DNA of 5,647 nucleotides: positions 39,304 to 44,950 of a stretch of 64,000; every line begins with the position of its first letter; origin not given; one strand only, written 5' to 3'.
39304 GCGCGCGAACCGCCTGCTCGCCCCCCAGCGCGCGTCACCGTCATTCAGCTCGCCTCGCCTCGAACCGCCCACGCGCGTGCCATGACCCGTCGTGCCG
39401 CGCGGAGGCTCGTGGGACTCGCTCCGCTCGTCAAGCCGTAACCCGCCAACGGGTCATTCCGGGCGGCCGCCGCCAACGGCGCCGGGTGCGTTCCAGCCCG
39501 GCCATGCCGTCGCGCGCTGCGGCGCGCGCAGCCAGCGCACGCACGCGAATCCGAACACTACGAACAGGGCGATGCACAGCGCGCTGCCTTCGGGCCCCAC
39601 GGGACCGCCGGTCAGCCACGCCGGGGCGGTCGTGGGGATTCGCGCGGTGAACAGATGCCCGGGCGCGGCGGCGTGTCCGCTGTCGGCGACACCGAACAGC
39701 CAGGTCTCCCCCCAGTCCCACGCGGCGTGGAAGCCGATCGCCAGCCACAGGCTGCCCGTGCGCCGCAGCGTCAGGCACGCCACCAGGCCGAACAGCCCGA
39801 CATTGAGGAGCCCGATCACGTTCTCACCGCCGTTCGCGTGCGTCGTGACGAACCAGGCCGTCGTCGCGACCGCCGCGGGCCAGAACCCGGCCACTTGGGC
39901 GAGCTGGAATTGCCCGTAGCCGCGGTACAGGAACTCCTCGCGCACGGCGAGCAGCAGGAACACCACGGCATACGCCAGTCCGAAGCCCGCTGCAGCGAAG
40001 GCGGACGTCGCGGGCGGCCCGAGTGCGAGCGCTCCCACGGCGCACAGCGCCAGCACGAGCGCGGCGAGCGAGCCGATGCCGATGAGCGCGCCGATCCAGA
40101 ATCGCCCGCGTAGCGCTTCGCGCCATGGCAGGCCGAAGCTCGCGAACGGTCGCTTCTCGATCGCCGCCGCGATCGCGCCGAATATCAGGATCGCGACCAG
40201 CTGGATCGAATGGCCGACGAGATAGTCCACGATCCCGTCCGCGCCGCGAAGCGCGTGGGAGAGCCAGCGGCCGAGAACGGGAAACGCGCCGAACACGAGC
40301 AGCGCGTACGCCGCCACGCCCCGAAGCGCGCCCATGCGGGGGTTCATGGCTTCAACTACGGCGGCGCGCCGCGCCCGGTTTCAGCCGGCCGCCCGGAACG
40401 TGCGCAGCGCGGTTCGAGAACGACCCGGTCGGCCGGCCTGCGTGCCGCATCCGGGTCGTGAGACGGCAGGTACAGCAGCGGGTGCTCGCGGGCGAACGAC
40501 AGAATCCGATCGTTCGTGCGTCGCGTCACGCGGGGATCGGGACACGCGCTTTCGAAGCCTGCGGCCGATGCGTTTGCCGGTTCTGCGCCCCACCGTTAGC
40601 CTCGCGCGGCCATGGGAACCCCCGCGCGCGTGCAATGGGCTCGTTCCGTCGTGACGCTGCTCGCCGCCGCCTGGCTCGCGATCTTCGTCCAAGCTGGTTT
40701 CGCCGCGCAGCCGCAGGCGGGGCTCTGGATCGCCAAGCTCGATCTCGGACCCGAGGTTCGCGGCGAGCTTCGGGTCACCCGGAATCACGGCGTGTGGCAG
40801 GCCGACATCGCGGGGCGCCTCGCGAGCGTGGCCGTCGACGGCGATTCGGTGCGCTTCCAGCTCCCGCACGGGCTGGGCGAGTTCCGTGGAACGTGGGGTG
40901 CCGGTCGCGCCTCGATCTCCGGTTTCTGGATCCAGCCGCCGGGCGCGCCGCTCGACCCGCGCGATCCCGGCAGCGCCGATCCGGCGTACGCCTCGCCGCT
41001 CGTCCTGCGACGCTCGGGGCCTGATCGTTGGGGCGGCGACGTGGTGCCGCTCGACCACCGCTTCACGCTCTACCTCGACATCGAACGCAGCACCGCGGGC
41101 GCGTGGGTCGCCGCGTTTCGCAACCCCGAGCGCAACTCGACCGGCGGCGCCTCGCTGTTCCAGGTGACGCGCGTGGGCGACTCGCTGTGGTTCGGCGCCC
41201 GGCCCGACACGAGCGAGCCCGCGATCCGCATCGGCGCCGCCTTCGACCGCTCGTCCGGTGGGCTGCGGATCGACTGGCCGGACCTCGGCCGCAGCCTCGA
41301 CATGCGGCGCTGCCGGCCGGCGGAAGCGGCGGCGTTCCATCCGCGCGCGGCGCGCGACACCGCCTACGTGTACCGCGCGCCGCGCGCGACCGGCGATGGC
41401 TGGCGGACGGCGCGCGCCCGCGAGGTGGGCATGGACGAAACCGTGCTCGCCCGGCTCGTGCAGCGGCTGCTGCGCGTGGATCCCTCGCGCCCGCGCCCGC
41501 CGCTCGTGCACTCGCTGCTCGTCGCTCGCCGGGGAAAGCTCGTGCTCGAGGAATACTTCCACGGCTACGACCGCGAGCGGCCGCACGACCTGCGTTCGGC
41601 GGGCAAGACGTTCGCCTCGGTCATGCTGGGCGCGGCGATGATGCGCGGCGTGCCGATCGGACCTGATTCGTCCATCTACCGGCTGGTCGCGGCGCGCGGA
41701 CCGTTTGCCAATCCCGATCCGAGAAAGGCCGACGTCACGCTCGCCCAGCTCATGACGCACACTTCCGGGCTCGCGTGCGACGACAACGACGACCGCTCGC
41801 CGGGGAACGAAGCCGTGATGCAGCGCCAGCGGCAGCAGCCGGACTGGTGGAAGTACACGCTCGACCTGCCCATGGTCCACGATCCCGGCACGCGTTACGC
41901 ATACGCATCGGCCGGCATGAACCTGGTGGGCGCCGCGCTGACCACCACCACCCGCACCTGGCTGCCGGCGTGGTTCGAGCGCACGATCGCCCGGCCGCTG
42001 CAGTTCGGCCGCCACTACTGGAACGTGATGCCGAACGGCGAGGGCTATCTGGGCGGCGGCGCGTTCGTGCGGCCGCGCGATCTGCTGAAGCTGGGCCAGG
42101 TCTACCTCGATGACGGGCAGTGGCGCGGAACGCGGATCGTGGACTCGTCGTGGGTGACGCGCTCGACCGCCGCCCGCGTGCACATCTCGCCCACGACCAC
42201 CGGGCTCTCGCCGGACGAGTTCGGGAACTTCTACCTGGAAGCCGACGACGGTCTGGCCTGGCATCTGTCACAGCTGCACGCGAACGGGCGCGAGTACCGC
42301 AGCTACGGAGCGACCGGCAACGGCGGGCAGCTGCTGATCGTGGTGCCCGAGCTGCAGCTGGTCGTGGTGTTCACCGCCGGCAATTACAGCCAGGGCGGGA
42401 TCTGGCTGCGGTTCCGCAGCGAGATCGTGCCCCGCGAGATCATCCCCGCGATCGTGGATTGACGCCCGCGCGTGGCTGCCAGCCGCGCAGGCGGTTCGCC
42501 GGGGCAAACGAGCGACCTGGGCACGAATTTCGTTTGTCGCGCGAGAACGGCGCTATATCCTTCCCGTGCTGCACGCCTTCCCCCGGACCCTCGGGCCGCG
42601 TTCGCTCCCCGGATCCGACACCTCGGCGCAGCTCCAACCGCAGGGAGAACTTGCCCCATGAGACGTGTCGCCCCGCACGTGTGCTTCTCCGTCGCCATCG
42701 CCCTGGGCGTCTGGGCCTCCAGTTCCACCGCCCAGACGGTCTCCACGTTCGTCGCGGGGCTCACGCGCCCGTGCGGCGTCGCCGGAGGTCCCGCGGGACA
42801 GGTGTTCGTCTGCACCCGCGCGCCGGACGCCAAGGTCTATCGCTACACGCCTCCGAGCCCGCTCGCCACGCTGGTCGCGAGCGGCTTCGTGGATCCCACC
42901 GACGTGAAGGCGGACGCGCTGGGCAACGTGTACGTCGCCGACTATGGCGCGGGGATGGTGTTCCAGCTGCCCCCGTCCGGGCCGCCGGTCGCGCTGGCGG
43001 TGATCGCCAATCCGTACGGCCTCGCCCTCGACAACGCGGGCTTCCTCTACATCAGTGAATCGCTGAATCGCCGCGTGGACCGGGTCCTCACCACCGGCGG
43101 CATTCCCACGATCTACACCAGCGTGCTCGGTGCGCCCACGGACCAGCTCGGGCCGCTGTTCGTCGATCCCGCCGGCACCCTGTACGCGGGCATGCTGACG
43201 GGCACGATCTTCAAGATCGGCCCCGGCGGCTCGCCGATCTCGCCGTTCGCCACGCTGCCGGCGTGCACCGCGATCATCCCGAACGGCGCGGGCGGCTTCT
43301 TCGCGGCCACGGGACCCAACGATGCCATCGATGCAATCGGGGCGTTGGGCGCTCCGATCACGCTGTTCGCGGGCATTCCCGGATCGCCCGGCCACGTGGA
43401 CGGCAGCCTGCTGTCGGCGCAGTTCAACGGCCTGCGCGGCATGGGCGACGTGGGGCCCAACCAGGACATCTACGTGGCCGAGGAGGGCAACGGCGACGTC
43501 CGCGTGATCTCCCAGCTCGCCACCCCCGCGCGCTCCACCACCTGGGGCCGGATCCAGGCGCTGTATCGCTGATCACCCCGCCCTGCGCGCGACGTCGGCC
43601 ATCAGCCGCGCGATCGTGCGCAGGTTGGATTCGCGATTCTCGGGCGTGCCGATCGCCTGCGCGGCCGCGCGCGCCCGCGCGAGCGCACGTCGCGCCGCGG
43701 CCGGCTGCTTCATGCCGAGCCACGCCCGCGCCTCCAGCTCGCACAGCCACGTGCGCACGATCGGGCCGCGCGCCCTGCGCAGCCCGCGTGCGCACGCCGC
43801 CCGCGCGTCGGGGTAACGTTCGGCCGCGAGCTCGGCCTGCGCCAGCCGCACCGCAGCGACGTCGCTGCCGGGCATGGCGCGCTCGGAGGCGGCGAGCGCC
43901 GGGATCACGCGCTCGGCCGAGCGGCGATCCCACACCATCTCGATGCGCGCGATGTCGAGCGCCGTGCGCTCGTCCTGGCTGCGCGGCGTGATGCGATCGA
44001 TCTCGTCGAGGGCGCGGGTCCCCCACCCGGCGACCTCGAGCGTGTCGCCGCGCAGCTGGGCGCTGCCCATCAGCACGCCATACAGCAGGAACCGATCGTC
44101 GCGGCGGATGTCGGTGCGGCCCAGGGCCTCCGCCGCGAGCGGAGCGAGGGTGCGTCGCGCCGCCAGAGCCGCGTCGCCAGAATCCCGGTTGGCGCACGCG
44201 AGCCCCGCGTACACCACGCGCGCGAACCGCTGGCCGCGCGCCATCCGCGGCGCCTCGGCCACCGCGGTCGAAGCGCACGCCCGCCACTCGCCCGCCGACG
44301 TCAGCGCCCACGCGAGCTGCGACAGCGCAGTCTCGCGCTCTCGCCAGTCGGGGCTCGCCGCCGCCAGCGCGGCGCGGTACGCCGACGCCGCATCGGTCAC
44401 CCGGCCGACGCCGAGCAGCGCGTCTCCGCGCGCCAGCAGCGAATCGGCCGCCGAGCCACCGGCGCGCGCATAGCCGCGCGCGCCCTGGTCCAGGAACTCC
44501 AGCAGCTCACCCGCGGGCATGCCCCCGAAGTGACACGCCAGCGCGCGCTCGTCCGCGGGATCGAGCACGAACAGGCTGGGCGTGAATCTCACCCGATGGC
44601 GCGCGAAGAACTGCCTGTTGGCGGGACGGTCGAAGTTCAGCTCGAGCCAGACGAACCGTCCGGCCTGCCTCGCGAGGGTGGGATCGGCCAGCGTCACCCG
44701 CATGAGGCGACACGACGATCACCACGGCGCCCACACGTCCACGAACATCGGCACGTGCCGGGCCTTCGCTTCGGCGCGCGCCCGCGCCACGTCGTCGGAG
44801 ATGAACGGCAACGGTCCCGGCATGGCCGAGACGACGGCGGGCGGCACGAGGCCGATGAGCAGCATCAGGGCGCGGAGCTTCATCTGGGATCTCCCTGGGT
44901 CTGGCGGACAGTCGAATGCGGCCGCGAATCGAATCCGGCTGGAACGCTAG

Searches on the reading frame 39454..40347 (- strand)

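Call 60: search_protein_families(library=pfam, proteins=[window:39454-40347:-], max_evalue=0.00001)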
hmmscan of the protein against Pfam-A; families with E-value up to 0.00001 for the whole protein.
window:39454-40347:- (297 aa): 1 family
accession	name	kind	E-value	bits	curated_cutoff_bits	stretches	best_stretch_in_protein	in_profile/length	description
PF02517.21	Rce1-like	-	1.9e-14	54.2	22.4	1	124-212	6-92/93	Type II CAAX prenyl endopeptidase Rce1-like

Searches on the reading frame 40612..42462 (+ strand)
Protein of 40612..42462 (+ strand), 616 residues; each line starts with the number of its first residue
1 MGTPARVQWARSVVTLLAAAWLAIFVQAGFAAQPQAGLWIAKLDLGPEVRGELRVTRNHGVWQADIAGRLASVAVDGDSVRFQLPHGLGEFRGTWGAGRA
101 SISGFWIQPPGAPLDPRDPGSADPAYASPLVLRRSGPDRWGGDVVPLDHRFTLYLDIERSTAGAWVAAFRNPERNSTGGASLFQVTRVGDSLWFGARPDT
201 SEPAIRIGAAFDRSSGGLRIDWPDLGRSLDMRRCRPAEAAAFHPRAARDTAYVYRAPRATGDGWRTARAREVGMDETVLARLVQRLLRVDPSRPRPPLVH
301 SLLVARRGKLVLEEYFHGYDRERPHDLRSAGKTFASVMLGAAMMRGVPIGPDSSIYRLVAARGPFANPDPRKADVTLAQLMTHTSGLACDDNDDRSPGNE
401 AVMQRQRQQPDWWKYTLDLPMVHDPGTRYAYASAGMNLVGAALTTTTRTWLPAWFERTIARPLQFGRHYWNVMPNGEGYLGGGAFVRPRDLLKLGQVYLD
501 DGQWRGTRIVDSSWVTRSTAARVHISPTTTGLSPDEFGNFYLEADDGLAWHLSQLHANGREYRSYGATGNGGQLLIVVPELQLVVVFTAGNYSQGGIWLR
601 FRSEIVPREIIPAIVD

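Call 60: search_protein_families(library=pfam, proteins=[window:40612-42462:+], max_evalue=0.00001)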
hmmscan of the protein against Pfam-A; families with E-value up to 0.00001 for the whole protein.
window:40612-42462:+ (616 aa): 1 family
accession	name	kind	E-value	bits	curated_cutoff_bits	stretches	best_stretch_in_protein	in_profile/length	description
PF00144.29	Beta-lactamase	-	8e-29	101.3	27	1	301-588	18-307/329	Beta-lactamase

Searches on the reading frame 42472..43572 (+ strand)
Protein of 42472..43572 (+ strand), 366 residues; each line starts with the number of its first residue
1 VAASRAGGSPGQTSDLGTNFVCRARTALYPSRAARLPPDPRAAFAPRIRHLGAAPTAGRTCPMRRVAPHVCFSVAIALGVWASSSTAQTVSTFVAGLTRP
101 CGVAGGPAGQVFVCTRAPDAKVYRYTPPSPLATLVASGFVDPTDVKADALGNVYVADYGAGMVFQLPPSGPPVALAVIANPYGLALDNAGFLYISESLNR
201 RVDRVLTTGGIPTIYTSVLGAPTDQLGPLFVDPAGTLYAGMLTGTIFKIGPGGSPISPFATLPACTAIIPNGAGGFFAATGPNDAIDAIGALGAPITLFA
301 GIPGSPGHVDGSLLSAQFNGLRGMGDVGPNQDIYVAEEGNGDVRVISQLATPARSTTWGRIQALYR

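Call 60: search_protein_families(library=pfam, proteins=[window:42472-43572:+], max_evalue=0.00001)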
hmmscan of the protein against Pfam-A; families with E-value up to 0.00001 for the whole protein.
window:42472-43572:+ (366 aa): 1 family
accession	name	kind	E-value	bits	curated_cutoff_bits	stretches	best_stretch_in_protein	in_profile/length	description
PF01436.27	NHL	-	1.9e-06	28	20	0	139-159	1-21/28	NHL repeat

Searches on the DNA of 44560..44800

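Call 49: search_rna_families(source=window, start=44560, end=44800, threshold=evalue, max_evalue=10)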
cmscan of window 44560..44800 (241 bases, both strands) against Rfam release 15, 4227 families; matches with E-value up to 10: 0.
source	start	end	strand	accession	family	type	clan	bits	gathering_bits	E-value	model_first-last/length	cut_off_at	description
